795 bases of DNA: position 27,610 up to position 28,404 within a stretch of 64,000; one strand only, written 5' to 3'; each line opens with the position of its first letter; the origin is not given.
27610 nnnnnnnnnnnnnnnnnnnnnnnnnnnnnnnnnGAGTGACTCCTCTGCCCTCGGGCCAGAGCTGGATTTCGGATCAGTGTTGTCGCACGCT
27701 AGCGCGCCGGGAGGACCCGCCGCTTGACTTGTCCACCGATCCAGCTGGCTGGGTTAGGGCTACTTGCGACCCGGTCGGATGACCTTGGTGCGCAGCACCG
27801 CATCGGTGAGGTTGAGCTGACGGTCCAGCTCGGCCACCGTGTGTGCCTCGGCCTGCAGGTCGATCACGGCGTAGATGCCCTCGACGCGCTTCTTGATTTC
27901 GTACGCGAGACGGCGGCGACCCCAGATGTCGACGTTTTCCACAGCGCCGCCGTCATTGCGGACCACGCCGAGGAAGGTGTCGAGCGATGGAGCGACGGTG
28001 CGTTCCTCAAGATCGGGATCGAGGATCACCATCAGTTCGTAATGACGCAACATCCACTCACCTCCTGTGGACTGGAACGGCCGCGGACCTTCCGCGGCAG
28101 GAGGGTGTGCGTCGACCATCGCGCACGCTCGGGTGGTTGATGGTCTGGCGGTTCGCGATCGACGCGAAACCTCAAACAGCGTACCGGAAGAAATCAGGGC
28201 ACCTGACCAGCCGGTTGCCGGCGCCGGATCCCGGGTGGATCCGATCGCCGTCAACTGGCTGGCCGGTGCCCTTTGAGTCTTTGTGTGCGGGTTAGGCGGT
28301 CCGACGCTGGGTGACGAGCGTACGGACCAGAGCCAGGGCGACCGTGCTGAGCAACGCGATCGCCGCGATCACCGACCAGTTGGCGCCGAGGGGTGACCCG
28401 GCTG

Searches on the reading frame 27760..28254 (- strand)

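Call 60: search_protein_families(library=pfam, proteins=[window:27760-28254:-], max_evalue=0.001)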
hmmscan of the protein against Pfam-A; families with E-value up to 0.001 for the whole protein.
window:27760-28254:- (164 aa): 1 family
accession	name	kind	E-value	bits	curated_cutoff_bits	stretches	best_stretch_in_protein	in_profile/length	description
PF01250.22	Ribosomal_S6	-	2.7e-29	101.6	27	1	71-160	1-90/90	Ribosomal protein S6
